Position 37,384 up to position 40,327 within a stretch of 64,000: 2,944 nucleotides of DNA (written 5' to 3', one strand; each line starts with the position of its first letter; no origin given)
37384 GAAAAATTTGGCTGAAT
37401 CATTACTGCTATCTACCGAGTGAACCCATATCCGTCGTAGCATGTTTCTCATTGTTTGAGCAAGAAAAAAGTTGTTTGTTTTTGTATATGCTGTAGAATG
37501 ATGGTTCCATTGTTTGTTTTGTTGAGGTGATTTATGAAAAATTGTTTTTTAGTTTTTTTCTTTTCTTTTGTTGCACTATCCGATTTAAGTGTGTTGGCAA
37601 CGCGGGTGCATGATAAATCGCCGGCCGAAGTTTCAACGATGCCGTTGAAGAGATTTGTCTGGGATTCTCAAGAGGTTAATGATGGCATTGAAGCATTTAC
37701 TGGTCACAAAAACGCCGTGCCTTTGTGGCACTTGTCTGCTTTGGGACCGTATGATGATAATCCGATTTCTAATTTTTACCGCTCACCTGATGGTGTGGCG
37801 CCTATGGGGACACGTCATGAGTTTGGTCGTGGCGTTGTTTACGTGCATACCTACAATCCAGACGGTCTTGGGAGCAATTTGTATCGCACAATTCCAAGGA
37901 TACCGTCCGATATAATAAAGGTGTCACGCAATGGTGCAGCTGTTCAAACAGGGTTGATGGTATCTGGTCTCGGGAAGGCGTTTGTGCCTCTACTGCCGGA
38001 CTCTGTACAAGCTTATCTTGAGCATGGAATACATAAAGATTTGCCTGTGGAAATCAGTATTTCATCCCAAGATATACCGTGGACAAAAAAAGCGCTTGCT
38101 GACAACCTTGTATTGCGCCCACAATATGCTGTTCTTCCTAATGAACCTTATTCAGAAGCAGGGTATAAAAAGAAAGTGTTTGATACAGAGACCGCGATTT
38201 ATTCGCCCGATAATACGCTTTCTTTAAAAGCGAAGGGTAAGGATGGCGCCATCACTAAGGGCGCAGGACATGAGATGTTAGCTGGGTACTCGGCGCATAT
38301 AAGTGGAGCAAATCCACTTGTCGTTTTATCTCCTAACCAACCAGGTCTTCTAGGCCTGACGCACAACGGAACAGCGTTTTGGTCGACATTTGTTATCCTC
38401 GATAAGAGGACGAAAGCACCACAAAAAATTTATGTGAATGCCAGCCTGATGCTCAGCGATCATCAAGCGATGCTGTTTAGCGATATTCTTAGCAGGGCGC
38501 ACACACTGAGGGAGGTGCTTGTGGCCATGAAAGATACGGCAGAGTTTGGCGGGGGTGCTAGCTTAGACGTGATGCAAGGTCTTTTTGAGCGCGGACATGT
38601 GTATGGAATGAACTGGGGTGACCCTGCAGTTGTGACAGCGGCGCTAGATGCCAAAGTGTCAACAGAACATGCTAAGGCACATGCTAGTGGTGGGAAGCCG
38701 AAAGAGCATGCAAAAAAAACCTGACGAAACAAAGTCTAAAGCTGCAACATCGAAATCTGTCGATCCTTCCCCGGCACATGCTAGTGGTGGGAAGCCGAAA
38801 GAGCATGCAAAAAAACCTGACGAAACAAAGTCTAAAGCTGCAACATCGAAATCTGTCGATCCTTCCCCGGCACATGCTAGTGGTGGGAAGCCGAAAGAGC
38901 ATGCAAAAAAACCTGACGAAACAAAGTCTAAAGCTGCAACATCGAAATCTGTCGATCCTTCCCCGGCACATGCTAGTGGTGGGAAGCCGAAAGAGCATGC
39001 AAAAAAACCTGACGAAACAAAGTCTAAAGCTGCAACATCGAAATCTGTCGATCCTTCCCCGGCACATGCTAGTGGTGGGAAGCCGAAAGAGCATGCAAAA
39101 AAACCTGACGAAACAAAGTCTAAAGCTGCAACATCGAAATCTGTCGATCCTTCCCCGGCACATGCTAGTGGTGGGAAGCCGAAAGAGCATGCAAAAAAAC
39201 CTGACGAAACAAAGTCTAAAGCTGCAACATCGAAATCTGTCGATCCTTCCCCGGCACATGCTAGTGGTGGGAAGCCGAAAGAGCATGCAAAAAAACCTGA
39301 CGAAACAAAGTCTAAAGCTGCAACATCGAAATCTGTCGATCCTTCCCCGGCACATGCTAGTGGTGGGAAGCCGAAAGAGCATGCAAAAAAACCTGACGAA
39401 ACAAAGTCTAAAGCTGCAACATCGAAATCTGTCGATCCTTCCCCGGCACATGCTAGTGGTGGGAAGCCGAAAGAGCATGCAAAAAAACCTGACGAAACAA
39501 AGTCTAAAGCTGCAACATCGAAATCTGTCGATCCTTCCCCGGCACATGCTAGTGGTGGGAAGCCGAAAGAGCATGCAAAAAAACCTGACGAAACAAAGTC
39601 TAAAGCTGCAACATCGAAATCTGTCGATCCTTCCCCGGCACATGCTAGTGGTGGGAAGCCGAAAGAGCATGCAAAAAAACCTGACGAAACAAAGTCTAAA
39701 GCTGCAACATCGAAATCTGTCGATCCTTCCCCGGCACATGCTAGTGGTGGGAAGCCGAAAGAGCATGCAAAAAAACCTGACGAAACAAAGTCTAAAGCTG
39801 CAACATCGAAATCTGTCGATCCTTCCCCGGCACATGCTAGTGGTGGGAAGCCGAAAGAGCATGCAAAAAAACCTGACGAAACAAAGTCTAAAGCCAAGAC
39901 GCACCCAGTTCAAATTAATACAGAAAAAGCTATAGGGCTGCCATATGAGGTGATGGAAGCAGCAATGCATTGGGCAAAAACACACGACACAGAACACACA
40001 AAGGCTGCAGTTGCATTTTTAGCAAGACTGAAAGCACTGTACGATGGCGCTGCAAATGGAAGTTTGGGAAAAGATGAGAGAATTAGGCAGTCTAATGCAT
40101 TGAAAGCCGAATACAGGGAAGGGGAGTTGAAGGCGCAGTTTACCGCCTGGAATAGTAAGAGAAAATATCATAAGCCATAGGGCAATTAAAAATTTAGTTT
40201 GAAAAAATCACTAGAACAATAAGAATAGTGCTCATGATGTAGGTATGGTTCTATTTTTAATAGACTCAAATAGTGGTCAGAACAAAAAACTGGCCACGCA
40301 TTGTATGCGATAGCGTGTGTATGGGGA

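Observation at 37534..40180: Large secreted protein gene with 12.7 identical 96-bp repeats, split by an A8/A7 homopolymer slip, a candidate phase-variable contingency locus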

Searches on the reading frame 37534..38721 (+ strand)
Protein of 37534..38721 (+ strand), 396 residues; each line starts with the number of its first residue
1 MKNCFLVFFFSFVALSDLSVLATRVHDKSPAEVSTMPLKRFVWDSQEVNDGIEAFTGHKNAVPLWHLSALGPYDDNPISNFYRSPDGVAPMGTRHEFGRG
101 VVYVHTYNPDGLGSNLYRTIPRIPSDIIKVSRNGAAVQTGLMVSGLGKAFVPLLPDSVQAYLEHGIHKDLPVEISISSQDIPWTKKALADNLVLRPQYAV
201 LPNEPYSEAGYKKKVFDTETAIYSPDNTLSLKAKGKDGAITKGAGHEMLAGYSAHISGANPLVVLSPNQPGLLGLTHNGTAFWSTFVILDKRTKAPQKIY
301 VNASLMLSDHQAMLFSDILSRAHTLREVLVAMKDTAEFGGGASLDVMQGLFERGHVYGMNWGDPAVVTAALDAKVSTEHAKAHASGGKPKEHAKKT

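Call 6: search_protein_families(library=pfam, proteins=[window:37534-38721:+], max_evalue=0.1)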
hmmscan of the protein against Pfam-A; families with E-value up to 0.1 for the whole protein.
window:37534-38721:+ (396 aa): 0 families

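Call 7: find_homologous_proteins(query=window:37534-38676:+)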
Query seq(381 aa) (381 aa): 1 proteins with E <= 0.001 among 5729 candidates.
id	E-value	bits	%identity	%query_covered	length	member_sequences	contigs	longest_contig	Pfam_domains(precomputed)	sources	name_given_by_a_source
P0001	1.7e-256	868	100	100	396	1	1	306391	-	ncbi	-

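Call 8: find_encoding_contigs(protein=P0001, flank=10000, max_places=6)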
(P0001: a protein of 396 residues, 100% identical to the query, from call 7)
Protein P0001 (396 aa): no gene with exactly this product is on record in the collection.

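Call 25: search_protein_representatives(protein=window:37534-38721:+)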
Query: 396 residues. Proteins with E-value up to 0.001 (for the whole library): 2; up to 1e-10: 2; up to 1e-30: 2. The best 2 are listed.
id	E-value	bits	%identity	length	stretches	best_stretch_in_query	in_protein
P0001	1.4e-267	903.4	100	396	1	1-396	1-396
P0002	3.1e-47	178.0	36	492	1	10-380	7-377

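Call 28: find_encoding_contigs(protein=P0002, flank=10000, max_places=6)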
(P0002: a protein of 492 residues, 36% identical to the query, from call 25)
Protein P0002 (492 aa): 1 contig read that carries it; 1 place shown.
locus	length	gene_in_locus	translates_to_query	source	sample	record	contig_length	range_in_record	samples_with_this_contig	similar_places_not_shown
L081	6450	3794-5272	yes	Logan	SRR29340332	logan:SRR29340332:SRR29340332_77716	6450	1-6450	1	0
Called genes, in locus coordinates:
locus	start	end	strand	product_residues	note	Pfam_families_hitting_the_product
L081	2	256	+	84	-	?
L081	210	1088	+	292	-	PF00924:MS_channel_2nd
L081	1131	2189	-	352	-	PF03951:Gln-synt_N, PF00120:Gln-synt_C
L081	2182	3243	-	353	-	PF03219:TLC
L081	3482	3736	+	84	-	-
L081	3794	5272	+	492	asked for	-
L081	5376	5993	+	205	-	PF00265:TK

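Call 32: find_homologous_proteins(query=A1, max_evalue=1)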
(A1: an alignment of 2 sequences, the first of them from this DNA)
Query A1 (2 sequences) (381 aa, profile of the alignment): 2 proteins with E <= 1 among 8000 candidates.
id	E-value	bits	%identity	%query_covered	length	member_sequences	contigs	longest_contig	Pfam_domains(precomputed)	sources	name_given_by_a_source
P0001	3.8e-218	742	100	100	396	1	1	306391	-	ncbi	-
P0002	8.6e-213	725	35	91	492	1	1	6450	-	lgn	-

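Call 33: find_related_loci(query=A1, collection=metagenome_contigs, flank=8000)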
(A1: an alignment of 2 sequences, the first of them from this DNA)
Query A1 (381 aa) in metagenome_contigs; peptide patterns used: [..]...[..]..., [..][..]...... (x = any residue, [..] = any of these).
237 stretches matched a pattern, but none encodes a relative of the query by tblastn (E <= 1e-3).

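Call 35: search_solved_structures(query=A1, max_evalue=10)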
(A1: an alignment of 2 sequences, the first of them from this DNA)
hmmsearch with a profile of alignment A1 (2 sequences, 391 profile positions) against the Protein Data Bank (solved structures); distinct sequences matched with E-value up to 10: 1.
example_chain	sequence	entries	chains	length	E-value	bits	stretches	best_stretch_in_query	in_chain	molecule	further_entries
6hg6_A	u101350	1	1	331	0.019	17.1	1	21-126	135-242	L-glyceraldehyde 3-phosphate reductase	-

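Call 36: search_protein_families(library=ncbifam, proteins=[window:37534-38721:+, P0002], max_evalue=1)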
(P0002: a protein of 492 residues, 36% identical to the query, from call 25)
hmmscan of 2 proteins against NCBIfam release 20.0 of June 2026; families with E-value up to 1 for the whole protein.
window:37534-38721:+ (396 aa): 0 families

P0002 (492 aa): 0 families

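Call 46: predict_structure(alignment_id=A1)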
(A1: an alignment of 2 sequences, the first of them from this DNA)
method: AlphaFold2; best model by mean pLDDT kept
length: 381 residues; sequences in the alignment: 2
mean_pLDDT: 37.5   pTM: 0.34
mean pLDDT of the five models: 37.5, 33.4, 31.4, 31.3, 29.8
residues with pLDDT >= 90: 0; 70-90: 1; 50-70: 79; < 50: 301
segments of 3 or more residues with pLDDT < 50: 1-212, 236-261, 268-310, 340-343, 353-362
pLDDT, mean of each block of 10 residues (from residue 1): 34 28 22 22 30 29 25 26 24 22 24 23 22 21 25 36 31 26 44 39 31 51 57 52 43 37 49 40 40 41 44 51 57 62 51 44 55 63 61
secondary structure, 60 per line:
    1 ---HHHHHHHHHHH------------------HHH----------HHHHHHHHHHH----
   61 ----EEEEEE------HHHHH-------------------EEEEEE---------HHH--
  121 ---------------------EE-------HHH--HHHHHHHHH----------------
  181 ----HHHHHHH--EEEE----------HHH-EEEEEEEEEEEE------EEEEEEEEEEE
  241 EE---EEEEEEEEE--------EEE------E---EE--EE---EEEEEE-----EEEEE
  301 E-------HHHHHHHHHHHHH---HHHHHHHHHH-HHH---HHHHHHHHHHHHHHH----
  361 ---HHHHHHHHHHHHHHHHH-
elements in order: H4-14 H46-56 E65-70 H77-81 E101-106 H156-164 H185-191 E194-197 E212-223 E230-242 E246-254 E263-265 E285-290 E296-301 H309-321 H325-334 H342-356 H364-380

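Call 70: search_protein_families(library=pfam, proteins=[P0002], max_evalue=0.1)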
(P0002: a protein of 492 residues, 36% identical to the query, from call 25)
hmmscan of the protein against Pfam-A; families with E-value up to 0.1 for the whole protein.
P0002 (492 aa): 0 families

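Call 75: search_dna_similar(query=window:37603-38675:+, collection=plasmids, mode=protein, max_evalue=0.001, max_rows=5)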
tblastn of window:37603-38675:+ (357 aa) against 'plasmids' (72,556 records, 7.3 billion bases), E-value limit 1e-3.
No match.

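Call 77: search_protein_families(library=phrogs, proteins=[window:37534-38721:+, P0002], max_evalue=0.1)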
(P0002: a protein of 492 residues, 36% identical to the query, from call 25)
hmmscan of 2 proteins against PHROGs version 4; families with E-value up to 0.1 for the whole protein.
window:37534-38721:+ (396 aa): 0 families

P0002 (492 aa): 0 families

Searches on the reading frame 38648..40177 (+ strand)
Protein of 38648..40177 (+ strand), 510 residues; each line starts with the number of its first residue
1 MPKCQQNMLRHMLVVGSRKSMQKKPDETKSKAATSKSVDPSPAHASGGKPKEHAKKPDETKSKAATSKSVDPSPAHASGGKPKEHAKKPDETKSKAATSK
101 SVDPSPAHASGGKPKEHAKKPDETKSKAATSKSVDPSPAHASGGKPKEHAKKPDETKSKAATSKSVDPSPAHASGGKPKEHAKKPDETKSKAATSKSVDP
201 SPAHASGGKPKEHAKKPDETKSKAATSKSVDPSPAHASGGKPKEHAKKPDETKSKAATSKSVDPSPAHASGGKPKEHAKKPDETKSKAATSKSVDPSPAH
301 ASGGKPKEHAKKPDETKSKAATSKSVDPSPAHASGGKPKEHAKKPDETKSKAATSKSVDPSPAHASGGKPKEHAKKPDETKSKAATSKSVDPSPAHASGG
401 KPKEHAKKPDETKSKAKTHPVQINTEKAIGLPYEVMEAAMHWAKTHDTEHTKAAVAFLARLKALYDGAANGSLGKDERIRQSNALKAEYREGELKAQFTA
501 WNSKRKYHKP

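Call 10: list_cluster_members(proteins=[P0001, window:38648-40177:+, window:35925-37400:-])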
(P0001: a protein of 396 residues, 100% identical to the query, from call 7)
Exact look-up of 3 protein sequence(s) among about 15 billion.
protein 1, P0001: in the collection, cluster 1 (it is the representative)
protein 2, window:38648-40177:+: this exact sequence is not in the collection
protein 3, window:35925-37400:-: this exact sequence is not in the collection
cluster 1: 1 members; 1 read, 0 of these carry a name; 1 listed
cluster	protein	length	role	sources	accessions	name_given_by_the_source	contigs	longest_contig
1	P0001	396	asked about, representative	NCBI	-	-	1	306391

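Call 39: list_cluster_members(proteins=[window:38669-40177:+, window:38681-40177:+, window:38708-40177:+, window:32932-34269:+, window:40445-41053:+, window:34861-35919:-])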
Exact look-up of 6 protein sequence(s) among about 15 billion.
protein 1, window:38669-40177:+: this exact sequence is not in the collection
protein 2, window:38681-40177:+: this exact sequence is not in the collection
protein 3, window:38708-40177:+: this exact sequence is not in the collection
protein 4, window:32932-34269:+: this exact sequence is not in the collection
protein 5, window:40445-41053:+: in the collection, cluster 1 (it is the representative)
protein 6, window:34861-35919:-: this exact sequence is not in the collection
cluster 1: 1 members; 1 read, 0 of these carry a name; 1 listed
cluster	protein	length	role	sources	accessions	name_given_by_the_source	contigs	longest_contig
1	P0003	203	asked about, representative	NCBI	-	-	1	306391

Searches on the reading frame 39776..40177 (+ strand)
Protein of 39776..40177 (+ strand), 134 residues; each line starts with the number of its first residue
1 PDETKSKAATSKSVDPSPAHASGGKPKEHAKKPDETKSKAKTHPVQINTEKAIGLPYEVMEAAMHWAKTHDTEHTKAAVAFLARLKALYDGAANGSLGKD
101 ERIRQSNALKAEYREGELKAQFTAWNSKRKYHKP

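Call 45: find_homologous_proteins(query=window:39776-40177:+, max_evalue=1)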
Query seq(134 aa): 18 candidates shared short words with the query, none scored E <= 1.
